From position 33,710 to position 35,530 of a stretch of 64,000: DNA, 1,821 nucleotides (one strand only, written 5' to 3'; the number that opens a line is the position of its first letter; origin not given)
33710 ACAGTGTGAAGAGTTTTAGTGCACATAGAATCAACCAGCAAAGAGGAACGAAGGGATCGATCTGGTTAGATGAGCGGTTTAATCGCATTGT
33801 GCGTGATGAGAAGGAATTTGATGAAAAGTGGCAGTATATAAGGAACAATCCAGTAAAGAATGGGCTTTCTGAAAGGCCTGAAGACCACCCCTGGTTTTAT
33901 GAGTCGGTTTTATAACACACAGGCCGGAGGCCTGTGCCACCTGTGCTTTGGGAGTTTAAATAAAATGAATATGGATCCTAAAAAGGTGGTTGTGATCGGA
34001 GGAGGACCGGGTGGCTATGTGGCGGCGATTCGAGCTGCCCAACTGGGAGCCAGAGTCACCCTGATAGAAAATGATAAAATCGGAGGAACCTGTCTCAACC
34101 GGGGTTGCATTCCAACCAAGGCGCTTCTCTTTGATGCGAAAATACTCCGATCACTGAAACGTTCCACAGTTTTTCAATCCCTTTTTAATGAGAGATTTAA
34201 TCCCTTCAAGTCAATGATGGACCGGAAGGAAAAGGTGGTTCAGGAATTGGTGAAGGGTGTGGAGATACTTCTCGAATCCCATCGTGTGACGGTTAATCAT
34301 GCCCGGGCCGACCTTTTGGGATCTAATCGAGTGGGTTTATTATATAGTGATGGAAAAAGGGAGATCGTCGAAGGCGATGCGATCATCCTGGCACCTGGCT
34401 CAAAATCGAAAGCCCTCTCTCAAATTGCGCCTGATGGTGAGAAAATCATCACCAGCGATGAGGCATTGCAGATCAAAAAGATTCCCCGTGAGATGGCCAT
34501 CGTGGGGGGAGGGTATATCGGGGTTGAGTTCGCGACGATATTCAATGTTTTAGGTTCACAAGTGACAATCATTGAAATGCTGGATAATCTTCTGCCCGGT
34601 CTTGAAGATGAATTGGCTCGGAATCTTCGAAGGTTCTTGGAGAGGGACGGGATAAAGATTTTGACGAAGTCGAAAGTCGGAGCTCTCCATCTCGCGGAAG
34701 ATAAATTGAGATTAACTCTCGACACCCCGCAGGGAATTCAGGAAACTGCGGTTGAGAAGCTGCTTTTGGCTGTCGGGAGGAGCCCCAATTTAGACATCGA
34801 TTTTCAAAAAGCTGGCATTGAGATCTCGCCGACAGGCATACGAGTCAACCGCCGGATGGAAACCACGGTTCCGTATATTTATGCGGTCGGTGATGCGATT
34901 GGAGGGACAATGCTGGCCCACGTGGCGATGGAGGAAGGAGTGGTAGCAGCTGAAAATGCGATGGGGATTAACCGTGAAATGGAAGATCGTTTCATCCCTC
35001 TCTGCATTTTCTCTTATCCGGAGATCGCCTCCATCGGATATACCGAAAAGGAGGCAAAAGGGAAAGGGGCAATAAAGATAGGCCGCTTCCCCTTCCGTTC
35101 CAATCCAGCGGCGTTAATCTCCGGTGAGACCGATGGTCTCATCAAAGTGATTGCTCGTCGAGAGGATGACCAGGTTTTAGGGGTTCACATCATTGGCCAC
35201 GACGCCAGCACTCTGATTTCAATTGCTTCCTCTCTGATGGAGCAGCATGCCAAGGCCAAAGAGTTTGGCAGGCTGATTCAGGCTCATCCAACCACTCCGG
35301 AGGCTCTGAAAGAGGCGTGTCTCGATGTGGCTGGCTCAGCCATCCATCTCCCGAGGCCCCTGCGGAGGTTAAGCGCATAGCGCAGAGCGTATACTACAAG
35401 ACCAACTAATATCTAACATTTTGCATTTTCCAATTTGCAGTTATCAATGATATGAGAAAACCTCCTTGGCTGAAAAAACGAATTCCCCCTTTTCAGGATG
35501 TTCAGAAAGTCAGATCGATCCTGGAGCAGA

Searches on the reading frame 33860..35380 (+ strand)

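Call 8: search_protein_families(library=pfam, proteins=[window:33860-35380:+])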
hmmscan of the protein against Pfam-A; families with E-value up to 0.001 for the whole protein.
window:33860-35380:+ (506 aa): 15 families
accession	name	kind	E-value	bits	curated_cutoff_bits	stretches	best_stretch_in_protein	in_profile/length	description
PF07992.20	Pyr_redox_2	-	4.1e-67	227.1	26.1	1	41-360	1-291/291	Pyridine nucleotide-disulphide oxidoreductase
PF02852.28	Pyr_redox_dim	-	1.2e-31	109.5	25.3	1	379-486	1-109/110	Pyridine nucleotide-disulphide oxidoreductase, dimerisation domain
PF00070.33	Pyr_redox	-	1.4e-24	86.9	22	1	212-282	2-72/82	Pyridine nucleotide-disulphide oxidoreductase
PF12831.13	FAD_oxidored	-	7.9e-10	39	27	1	43-82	2-42/416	FAD dependent oxidoreductase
PF13738.12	Pyr_redox_3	-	1.9e-09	37.7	30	1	196-344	150-305/305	Pyridine nucleotide-disulphide oxidoreductase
PF01134.28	GIDA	-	9.3e-09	35.2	22.1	1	42-90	1-47/391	Glucose inhibited division protein A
PF01262.27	AlaDh_PNT_C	-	1.1e-08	35.3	23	1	38-72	26-60/214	Alanine dehydrogenase/PNT, C-terminal domain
PF13450.12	NAD_binding_8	-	1.1e-07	32.4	21.9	1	45-79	1-36/68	NAD(P)-binding Rossmann-like domain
PF03486.20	HI0933_like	-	3.3e-07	30.4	50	1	42-74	2-34/244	HI0933-like protein Rossmann domain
PF00890.30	FAD_binding_2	-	2.7e-06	27.3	20.4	1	43-73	2-32/414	FAD binding domain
PF01266.30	DAO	-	3.4e-06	27.3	27.9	0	42-77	1-38/353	FAD dependent oxidoreductase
PF03721.20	UDPG_MGDP_dh_N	-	2.4e-05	24.4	27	0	212-240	3-31/187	UDP-glucose/GDP-mannose dehydrogenase family, NAD binding domain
PF02737.24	3HCDH_N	-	3.9e-05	24.1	22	0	212-300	2-89/180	3-hydroxyacyl-CoA dehydrogenase, NAD binding domain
PF04820.20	Trp_halogenase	-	0.00053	19.4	21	1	42-86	1-49/458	Tryptophan halogenase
PF01494.25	FAD_binding_3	-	0.00081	19.2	22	0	42-72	3-33/349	FAD binding domain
